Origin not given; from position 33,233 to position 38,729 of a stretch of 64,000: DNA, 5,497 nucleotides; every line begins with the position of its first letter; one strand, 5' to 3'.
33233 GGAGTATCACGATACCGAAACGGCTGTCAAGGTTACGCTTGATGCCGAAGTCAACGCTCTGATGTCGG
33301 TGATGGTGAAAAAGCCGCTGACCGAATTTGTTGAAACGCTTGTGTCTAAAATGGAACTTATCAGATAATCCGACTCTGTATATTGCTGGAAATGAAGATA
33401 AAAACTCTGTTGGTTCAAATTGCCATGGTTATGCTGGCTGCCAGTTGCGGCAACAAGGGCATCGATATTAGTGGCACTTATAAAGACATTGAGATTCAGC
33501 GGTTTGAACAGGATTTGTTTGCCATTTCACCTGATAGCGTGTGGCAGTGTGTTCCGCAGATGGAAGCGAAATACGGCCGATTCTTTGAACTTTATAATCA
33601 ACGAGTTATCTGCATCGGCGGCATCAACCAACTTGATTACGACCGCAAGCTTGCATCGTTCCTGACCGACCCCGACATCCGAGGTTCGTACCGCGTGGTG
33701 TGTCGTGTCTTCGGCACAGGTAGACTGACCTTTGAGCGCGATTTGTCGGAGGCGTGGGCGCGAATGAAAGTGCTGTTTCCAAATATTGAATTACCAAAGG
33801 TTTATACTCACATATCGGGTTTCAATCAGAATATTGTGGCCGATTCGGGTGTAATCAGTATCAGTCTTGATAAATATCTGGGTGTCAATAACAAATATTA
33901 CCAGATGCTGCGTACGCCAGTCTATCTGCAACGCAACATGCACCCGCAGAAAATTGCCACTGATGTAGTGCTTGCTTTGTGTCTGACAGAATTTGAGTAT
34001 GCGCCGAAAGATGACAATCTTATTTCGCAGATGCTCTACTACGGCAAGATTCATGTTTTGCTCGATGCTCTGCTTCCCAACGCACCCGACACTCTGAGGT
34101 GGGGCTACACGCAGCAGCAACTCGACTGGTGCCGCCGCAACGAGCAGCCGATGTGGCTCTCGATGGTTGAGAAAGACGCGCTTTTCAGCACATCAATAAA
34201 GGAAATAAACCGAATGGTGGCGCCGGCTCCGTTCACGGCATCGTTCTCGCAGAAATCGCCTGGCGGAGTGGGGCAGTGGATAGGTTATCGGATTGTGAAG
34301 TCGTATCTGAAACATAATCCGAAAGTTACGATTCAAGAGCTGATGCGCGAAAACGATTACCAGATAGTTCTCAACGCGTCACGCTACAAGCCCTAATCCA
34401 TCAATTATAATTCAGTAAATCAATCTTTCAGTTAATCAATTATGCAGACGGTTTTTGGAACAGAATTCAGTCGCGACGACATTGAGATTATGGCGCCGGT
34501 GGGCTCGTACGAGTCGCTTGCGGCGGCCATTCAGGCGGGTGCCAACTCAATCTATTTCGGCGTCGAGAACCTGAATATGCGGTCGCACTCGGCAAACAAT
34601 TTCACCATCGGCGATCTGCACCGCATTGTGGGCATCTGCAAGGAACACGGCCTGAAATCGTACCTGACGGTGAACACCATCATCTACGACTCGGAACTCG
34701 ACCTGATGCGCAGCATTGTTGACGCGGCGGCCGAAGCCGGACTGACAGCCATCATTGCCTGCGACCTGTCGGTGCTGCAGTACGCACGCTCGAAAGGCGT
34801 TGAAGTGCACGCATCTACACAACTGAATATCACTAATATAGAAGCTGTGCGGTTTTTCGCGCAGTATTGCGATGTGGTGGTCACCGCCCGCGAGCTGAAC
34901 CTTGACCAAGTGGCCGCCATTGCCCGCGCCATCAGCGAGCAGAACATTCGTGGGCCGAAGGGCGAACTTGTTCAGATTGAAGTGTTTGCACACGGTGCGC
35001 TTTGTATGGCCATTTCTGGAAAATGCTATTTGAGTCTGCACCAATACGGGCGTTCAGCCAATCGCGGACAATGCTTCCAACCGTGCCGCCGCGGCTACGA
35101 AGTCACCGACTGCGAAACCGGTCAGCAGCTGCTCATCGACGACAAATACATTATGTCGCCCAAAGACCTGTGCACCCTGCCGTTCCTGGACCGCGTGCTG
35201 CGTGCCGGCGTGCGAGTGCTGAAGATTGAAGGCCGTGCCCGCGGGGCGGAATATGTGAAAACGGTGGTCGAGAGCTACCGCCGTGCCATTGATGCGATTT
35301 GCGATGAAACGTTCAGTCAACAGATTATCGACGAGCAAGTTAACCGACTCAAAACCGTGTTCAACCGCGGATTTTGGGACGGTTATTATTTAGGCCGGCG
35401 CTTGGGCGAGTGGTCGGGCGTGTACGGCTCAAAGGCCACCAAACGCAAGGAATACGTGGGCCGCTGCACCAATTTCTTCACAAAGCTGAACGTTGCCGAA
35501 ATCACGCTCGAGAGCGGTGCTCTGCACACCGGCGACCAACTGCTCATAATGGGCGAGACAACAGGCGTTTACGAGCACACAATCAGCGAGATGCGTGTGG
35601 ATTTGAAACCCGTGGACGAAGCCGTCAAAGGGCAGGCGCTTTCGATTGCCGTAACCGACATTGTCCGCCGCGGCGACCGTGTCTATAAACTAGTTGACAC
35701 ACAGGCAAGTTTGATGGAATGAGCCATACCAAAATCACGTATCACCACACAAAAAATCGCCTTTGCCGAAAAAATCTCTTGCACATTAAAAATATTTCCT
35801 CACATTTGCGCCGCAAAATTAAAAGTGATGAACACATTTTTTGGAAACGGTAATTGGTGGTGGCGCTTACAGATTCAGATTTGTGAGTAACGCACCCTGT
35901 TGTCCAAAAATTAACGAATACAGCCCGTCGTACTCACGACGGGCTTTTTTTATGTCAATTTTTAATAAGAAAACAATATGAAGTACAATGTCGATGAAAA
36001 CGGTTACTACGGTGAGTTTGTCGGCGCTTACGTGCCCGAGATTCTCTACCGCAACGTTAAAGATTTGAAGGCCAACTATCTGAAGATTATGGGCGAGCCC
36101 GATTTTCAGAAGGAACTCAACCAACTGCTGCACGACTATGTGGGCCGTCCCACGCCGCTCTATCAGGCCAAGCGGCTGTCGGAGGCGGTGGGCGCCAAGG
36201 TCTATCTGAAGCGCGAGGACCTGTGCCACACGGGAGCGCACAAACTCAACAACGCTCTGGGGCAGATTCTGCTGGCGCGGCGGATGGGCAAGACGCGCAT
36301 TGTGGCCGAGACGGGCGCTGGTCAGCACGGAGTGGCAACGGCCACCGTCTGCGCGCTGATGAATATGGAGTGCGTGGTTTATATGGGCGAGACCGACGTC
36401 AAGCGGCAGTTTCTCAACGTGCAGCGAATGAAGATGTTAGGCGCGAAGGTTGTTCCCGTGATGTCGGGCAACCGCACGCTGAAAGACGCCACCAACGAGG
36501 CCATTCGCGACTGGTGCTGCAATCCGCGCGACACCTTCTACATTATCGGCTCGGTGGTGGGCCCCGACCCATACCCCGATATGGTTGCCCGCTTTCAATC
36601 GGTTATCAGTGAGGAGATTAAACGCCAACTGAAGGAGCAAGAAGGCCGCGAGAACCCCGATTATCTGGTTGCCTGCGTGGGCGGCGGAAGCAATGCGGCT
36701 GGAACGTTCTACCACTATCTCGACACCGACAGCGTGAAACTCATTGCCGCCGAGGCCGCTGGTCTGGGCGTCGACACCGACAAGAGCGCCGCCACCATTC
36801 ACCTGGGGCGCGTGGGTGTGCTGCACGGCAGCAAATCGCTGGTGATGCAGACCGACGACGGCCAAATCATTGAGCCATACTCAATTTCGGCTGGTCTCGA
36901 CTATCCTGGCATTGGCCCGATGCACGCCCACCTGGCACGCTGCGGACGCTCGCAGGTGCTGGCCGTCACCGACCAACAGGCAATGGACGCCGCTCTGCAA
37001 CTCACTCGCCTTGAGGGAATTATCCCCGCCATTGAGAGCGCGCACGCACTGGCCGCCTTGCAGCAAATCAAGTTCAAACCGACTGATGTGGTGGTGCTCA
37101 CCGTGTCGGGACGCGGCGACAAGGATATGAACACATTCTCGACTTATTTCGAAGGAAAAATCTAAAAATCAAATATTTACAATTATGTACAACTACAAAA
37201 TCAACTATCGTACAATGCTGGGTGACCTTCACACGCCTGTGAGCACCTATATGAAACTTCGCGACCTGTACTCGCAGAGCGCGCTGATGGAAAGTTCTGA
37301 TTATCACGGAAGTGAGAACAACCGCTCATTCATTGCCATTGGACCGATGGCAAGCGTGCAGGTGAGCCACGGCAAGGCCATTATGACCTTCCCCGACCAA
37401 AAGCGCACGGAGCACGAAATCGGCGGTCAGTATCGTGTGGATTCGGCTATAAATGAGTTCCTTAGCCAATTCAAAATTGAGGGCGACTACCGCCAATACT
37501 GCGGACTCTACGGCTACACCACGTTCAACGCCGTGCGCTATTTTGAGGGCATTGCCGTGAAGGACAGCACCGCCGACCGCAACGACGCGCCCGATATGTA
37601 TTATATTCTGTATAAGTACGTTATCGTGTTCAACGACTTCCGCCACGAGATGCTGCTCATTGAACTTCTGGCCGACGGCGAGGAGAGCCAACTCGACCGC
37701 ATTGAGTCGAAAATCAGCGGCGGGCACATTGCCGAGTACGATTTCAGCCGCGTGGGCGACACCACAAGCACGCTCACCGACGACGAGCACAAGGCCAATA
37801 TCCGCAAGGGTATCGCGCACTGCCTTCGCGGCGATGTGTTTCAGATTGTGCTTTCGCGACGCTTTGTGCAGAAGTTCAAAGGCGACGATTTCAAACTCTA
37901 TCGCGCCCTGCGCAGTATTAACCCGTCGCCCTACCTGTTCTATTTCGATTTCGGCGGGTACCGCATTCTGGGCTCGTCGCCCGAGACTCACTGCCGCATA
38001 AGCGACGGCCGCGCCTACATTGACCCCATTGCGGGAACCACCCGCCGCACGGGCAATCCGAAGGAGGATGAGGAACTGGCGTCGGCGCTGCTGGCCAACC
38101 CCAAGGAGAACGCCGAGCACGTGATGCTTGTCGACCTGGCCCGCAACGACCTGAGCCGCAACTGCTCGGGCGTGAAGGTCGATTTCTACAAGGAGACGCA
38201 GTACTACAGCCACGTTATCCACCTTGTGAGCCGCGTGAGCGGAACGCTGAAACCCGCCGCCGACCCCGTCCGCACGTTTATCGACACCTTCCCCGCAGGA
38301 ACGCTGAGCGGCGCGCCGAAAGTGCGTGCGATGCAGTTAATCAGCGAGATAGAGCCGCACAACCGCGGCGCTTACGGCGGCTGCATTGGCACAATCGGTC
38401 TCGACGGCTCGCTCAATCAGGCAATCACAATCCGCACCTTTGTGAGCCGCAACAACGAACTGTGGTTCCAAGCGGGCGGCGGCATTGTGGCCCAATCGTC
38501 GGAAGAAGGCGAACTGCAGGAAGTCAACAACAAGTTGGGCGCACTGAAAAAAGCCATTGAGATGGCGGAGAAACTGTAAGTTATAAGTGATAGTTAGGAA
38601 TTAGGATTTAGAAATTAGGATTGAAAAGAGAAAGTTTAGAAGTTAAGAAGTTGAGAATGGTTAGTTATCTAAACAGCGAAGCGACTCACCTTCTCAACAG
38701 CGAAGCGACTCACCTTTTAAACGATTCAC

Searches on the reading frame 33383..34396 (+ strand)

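Call 62: search_protein_families(library=pfam, proteins=[window:33383-34396:+], max_evalue=0.00001)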
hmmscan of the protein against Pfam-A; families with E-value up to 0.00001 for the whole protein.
window:33383-34396:+ (337 aa): 1 family
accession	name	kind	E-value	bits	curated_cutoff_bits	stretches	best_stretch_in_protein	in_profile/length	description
PF25594.1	GldB_lipo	-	2.6e-92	310.2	27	1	27-337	6-309/309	Gliding motility protein GldB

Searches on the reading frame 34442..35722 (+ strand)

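Call 62: search_protein_families(library=pfam, proteins=[window:34442-35722:+], max_evalue=0.00001)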
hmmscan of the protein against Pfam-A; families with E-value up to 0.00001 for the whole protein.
window:34442-35722:+ (426 aa): 1 family
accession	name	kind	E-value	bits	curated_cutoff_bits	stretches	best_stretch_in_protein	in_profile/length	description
PF01136.24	Peptidase_U32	-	3e-65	220.2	22.4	1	88-319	3-230/233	Peptidase family U32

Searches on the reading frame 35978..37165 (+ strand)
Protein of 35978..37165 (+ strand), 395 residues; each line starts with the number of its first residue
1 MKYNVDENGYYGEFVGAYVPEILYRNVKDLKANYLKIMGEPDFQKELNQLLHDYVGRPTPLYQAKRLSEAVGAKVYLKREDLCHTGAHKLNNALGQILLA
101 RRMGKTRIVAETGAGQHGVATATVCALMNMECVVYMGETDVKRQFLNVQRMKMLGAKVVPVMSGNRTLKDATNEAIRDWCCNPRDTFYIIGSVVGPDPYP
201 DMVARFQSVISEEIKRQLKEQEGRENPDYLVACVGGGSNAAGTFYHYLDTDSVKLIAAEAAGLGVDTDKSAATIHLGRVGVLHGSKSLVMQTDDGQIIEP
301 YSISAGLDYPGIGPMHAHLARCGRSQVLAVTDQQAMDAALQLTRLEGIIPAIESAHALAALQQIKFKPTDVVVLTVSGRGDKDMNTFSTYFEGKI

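Call 62: search_protein_families(library=pfam, proteins=[window:35978-37165:+], max_evalue=0.00001)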
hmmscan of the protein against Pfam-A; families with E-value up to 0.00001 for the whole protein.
window:35978-37165:+ (395 aa): 1 family
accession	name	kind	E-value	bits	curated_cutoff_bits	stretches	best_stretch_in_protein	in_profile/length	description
PF00291.31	PALP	-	2.1e-48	165.6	35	1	56-378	5-295/295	Pyridoxal-phosphate dependent enzyme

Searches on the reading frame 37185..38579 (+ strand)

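Call 15: search_protein_families(library=ncbifam, proteins=[window:37185-38579:+])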
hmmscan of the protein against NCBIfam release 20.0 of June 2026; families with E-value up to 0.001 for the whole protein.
window:37185-38579:+ (464 aa): 26 families (the best 25 are shown)
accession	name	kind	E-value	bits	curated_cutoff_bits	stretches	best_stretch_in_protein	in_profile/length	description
TIGR00564.1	trpE_most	equivalog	4.7e-123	411.6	517.7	1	14-459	2-455/455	anthranilate synthase component I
TIGR01820.1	TrpE-arch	equivalog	2.9e-109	366.4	512.05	1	18-459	1-449/449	anthranilate synthase component I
NF010086.0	PRK13571.1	equivalog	4.1e-100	335.7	693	1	9-464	28-503/510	anthranilate synthase component I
TIGR01824.1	PabB-clade2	equivalog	2.5e-78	263.8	408.55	1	125-454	18-355/355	aminodeoxychorismate synthase, component I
NF010089.0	PRK13574.1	equivalog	5.2e-78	262.9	527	1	33-459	27-419/421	anthranilate synthase component I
NF010087.0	PRK13572.1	equivalog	1.9e-75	254.2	580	1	16-461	9-434/435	anthranilate synthase component I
NF010079.0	PRK13564.1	equivalog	3.6e-74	250.4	471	1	63-462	99-515/521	anthranilate synthase component 1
NF006563.0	PRK09070.1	equivalog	1.6e-71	241.3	514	1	128-459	112-445/447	aminodeoxychorismate synthase component I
NF004610.0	PRK05940.1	equivalog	6e-67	226.4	568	1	150-462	143-463/467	anthranilate synthase component I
TIGR00553.1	pabB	equivalog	1.4e-66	224.9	328.4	1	136-450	11-325/329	aminodeoxychorismate synthase component I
TIGR00565.1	trpE_proteo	equivalog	2.9e-63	214.5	494.65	1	106-461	130-496/498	anthranilate synthase component I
NF010082.0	PRK13567.1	equivalog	6.7e-60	203.1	576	1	25-451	17-460/468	anthranilate synthase component I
NF010081.0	PRK13566.1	equivalog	2.2e-58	198.1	645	1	71-462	124-511/729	anthranilate synthase component I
NF012009.0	PRK15465.1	equivalog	9.9e-55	185.8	622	1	106-458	104-451/453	aminodeoxychorismate synthase component 1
NF005009.0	PRK06404.1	equivalog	2.2e-53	181.8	422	1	111-450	18-346/351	anthranilate synthase component I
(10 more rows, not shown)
